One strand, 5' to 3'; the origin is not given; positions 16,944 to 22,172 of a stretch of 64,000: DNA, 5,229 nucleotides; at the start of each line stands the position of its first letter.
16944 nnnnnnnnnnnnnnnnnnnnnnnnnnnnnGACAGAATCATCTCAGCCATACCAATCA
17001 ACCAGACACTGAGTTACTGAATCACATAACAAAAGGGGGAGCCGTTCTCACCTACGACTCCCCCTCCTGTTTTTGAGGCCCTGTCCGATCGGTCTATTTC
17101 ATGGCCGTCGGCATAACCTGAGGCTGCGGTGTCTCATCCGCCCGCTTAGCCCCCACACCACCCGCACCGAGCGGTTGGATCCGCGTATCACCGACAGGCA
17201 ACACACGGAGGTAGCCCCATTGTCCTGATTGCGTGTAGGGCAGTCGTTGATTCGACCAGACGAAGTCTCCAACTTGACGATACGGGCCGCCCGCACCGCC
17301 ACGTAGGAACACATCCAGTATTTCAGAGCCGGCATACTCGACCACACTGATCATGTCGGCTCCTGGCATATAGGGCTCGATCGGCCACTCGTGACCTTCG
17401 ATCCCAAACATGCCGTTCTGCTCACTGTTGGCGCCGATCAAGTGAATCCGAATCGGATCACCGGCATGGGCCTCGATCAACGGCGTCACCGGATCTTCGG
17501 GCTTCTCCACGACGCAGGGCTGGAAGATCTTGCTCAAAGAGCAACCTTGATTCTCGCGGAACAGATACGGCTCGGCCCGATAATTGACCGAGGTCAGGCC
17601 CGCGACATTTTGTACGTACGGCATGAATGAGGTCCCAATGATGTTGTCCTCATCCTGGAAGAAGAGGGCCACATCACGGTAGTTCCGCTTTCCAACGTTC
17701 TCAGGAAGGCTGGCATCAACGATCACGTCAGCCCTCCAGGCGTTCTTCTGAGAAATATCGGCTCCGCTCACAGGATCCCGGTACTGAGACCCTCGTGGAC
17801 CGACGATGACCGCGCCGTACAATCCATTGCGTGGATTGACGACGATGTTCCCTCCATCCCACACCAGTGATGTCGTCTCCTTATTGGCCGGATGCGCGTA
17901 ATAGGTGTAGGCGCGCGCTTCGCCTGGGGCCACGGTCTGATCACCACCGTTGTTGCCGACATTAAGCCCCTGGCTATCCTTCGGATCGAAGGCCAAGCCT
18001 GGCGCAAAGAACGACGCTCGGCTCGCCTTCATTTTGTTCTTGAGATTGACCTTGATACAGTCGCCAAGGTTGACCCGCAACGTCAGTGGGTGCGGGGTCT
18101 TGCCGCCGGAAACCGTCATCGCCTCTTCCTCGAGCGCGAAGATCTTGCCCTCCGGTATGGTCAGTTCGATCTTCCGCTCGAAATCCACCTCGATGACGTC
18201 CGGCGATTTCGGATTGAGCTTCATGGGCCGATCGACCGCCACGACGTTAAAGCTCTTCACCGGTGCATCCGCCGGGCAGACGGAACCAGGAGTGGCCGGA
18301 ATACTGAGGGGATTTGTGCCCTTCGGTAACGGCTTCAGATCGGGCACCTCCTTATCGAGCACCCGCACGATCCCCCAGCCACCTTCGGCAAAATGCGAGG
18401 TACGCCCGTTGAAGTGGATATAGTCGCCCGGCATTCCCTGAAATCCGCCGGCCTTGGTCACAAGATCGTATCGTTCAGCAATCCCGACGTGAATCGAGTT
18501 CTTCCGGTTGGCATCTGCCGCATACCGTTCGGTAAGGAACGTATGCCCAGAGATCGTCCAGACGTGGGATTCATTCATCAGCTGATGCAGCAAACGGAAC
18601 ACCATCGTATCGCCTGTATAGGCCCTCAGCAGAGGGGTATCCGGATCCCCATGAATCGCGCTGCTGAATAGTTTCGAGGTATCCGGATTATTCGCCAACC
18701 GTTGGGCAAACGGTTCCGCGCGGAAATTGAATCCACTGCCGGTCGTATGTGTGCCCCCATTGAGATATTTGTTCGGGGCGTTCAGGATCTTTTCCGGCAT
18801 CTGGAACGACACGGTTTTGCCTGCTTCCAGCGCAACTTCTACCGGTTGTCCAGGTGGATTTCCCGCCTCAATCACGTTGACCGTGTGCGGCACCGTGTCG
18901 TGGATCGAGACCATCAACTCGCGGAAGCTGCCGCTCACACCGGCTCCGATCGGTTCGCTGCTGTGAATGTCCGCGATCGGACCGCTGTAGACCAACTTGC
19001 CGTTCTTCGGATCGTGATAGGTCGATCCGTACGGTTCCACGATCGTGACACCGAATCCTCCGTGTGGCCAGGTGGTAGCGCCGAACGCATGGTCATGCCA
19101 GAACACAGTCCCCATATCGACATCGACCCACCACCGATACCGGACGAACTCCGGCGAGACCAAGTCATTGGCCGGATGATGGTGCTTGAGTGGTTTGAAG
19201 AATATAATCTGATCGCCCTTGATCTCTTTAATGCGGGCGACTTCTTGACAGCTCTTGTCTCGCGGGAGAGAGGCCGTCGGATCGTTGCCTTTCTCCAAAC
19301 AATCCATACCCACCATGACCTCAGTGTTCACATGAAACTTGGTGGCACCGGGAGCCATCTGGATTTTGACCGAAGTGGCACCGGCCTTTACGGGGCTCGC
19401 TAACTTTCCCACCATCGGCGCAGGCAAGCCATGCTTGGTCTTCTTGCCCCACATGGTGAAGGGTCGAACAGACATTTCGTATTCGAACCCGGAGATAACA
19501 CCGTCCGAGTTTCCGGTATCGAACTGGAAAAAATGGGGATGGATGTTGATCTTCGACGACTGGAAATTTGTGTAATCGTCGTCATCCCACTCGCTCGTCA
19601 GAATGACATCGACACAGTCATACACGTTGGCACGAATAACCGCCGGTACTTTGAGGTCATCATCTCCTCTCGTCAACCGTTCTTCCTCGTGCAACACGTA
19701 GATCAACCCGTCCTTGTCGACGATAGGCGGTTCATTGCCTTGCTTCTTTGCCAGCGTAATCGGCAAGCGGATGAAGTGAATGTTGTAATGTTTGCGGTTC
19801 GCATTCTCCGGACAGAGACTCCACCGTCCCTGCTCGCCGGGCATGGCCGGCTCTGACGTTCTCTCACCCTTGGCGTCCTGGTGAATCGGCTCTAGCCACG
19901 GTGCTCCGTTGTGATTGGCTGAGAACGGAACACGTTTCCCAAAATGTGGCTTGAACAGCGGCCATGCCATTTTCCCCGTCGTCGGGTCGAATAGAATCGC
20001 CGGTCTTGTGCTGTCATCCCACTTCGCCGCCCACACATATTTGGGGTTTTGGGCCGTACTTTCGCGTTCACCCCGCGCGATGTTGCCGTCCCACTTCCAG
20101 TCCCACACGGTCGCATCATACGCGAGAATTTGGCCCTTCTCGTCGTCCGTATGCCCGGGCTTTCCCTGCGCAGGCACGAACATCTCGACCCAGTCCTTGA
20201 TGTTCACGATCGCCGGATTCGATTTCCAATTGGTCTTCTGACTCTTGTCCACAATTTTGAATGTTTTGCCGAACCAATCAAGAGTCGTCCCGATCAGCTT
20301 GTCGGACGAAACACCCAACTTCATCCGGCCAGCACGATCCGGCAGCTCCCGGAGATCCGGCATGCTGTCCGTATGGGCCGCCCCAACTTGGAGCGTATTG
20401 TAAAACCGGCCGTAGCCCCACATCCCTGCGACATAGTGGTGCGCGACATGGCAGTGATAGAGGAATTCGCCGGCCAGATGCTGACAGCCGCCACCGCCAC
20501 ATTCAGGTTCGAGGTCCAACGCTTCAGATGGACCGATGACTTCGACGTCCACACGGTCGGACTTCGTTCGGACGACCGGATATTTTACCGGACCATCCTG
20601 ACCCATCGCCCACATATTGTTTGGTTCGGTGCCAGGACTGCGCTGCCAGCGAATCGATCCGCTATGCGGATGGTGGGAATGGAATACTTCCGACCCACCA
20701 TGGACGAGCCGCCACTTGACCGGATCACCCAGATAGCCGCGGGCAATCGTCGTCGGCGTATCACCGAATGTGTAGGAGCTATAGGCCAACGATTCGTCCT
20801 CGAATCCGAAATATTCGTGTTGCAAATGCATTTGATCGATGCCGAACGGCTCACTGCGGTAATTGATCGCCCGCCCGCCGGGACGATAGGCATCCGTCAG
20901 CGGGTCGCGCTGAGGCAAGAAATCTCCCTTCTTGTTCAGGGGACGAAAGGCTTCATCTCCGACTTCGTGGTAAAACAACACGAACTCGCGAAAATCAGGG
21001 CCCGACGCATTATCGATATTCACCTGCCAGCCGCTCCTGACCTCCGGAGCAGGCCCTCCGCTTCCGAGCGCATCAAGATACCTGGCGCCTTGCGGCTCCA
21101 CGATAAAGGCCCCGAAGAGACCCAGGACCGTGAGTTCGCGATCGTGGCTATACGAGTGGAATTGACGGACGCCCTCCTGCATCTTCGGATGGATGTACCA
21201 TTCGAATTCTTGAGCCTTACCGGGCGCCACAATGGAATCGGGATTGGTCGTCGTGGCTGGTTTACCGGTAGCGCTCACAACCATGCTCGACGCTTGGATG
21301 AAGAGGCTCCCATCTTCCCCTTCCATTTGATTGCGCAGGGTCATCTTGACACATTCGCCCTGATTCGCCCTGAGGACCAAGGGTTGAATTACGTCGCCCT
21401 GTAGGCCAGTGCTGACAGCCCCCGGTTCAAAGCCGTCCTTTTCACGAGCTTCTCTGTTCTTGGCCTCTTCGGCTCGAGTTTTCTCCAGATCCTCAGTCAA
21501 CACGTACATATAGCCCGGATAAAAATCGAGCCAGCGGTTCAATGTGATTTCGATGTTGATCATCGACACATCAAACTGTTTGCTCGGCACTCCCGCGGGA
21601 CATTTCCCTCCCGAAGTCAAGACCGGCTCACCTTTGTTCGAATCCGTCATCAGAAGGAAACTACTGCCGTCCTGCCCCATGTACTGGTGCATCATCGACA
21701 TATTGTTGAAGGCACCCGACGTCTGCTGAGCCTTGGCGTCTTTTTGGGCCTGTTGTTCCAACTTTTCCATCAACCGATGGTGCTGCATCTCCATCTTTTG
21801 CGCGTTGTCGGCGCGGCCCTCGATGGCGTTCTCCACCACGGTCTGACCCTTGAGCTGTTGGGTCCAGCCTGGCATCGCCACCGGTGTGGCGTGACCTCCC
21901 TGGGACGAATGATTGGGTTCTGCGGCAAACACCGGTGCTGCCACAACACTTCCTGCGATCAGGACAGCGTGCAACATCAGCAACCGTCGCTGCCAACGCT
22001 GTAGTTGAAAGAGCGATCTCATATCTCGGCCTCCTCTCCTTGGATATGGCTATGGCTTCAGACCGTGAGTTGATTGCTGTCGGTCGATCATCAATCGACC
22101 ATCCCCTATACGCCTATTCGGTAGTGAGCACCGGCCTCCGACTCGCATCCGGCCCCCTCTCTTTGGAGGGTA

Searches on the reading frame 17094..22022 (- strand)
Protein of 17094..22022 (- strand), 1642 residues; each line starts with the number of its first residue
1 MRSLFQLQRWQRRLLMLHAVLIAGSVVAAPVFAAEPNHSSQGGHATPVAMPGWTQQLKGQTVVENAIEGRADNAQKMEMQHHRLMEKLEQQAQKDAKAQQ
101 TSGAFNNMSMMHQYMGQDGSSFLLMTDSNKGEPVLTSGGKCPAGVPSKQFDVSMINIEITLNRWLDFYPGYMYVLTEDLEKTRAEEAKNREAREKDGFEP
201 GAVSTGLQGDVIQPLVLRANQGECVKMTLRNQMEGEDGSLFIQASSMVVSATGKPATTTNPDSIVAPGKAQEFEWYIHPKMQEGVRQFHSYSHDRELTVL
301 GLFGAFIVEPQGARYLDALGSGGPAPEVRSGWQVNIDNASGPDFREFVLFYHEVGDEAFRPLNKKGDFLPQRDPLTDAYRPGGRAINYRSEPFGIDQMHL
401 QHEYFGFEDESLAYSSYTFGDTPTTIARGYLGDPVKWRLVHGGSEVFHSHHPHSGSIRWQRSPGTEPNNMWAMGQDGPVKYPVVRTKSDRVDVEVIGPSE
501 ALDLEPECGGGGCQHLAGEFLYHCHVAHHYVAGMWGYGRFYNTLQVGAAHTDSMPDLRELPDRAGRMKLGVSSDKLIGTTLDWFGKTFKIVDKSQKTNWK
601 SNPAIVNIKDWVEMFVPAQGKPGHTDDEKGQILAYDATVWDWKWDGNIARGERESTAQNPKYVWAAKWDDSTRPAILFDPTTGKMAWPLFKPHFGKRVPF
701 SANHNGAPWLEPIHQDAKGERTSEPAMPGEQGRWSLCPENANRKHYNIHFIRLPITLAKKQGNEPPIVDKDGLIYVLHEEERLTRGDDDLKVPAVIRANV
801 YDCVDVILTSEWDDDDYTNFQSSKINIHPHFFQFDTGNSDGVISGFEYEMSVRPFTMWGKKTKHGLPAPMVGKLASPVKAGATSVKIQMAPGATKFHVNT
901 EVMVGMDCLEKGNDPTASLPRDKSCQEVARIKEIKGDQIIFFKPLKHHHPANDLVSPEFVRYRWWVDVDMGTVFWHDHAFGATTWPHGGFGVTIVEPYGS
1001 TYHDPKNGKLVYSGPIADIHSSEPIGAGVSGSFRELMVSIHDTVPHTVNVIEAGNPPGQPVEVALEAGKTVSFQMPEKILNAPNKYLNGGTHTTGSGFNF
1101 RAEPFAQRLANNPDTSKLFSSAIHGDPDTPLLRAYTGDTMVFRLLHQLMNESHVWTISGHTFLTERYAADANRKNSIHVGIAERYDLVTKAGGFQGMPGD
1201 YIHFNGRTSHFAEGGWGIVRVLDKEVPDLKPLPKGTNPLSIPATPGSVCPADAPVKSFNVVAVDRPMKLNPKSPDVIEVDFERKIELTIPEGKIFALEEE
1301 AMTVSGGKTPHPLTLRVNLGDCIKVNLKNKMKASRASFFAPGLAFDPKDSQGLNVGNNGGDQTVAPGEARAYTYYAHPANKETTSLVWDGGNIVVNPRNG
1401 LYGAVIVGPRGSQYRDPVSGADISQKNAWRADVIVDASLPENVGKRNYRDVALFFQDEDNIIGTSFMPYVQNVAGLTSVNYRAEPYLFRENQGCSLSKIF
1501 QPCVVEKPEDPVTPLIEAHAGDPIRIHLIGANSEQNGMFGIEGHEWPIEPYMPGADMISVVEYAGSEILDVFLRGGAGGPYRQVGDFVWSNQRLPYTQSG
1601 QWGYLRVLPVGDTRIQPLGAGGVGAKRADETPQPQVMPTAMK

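Call 7: search_protein_families(library=pfam, proteins=[window:17094-22022:-])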
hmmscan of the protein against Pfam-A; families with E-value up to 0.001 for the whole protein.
window:17094-22022:- (1642 aa): 2 families
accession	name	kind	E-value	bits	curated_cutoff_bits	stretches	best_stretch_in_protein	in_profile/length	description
PF07732.21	Cu-oxidase_3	-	1.4e-10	41.7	21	0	1300-1410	15-117/119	Multicopper oxidase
PF00394.28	Cu-oxidase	-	0.00012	22.6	21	0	1127-1206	55-138/157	Multicopper oxidase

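Call 41: search_solved_structures(query=window:17094-22022:-, max_evalue=0.01)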
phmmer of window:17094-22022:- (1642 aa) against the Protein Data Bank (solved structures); distinct sequences matched with E-value up to 0.01: 5.
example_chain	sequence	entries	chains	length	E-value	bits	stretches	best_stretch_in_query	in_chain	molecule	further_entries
9bxa_A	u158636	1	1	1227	3.4e-84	286.4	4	209-563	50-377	MnxG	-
4w1t_A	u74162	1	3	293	3.6e-05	24.4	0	470-537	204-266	Copper oxidase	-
4m3h_A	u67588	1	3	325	0.00016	22.3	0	470-537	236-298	Copper oxidase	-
4uan_A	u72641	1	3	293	0.00022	21.8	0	470-537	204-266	Copper oxidase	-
4uah_A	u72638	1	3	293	0.00027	21.5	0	470-537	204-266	Copper oxidase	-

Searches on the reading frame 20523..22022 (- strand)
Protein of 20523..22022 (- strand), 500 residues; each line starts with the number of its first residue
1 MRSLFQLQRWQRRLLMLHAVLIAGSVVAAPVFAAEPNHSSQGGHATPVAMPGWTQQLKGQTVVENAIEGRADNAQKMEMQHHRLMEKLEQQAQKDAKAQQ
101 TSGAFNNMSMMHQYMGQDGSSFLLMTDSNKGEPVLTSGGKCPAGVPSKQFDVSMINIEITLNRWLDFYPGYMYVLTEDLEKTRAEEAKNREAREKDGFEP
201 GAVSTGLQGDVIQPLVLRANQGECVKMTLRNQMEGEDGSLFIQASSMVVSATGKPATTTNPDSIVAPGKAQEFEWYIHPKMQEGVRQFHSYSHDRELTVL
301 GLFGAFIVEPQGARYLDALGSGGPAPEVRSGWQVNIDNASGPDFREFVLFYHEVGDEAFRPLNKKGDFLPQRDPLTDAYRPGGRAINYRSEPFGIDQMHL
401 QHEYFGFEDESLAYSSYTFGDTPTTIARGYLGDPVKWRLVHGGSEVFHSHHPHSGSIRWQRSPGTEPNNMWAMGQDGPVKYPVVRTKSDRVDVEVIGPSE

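Call 33: find_related_loci(query=window:20523-22022:-, collection=genome_contigs, flank=1500)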
Query window:20523-22022:- (500 aa) in genome_contigs; peptide patterns used: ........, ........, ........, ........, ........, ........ (x = any residue, [..] = any of these).
222 stretches matched a pattern; 212 encode a relative of the query (tblastn E <= 1e-3); the best 80 are kept; 80 distinct loci.
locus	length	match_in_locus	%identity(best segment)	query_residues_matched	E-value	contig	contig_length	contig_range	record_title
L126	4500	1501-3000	98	1-500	0e+0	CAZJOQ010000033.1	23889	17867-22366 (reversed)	MAG TPA_asm: uncultured Nitrospira sp. isolate SRP072547_co1_41 genome assembly, contig: NODE_3005_length_23889_cov_26.1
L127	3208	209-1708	97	1-500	0e+0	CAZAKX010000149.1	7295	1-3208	MAG TPA_asm: uncultured Nitrospira sp. isolate SRP237561_co1_244 genome assembly, contig: NODE_21014_length_7295_cov_27.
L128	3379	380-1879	97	1-500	0e+0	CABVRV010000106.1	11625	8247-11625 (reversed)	MAG: uncultured Nitrospira sp. isolate Nitrospira sp. RBC001 genome assembly, contig: MAG001_106, whole genome shotgun s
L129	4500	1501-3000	94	1-500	0e+0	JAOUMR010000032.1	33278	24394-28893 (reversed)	MAG: Nitrospira sp. isolate 8_1_July_SF_Bin45 8_1_July_SF_Bin45_scaffold_349_c1, whole genome shotgun sequence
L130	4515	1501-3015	88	1-500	0e+0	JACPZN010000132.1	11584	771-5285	MAG: Nitrospirae bacterium isolate NC_groundwater_890_Pr1_S2p5_56_12 Montesol18_S2p5_coassembly_scaffold_369880, whole g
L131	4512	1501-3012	88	1-500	0e+0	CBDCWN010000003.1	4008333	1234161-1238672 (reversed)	MAG: Nitrospira sp. isolate 61b56bea-e7e9-4285-8415-397755951a0b genome assembly, contig: chromosome_2, whole genome sho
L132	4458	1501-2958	89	16-500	0e+0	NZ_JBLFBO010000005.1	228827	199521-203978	Nitrospira sp. BLG_1 NODE_13_, whole genome shotgun sequence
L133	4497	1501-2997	87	2-500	0e+0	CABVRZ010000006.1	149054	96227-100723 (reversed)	MAG: uncultured Nitrospira sp. isolate Nitrospira sp. RBC069 genome assembly, contig: MAG069_6, whole genome shotgun seq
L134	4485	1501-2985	87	6-500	0e+0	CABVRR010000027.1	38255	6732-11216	MAG: uncultured Nitrospira sp. isolate Nitrospira sp. RBC044 genome assembly, contig: MAG044_27, whole genome shotgun se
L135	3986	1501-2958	89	16-500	0e+0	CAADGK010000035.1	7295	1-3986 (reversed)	uncultured Nitrosospira sp. isolate CMX.fa.gz genome assembly, contig: k127_420149, whole genome shotgun sequence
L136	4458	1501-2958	89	16-500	0e+0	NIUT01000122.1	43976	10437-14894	MAG: Nitrospira sp. UW-LDO-01 Bin_Nitrospira_4_final_253, whole genome shotgun sequence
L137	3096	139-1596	88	16-500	0e+0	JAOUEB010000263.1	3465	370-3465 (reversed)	MAG: Nitrospira sp. isolate 4_1_Jan_SF_Bin51 4_1_Jan_SF_Bin51_scaffold_16109_c1, whole genome shotgun sequence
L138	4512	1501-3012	87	1-500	0e+0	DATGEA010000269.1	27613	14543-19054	MAG TPA_asm: Nitrospira sp. isolate SMAG_U9690 k141_454660, whole genome shotgun sequence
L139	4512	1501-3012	88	1-500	0e+0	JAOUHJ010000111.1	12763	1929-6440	MAG: Nitrospira sp. isolate 4_1_May_SF_Bin59 4_1_May_SF_Bin59_scaffold_2005_c1, whole genome shotgun sequence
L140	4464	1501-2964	90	14-500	0e+0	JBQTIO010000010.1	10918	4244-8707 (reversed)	MAG: Nitrospiraceae bacterium isolate SAW316 c_000000175417, whole genome shotgun sequence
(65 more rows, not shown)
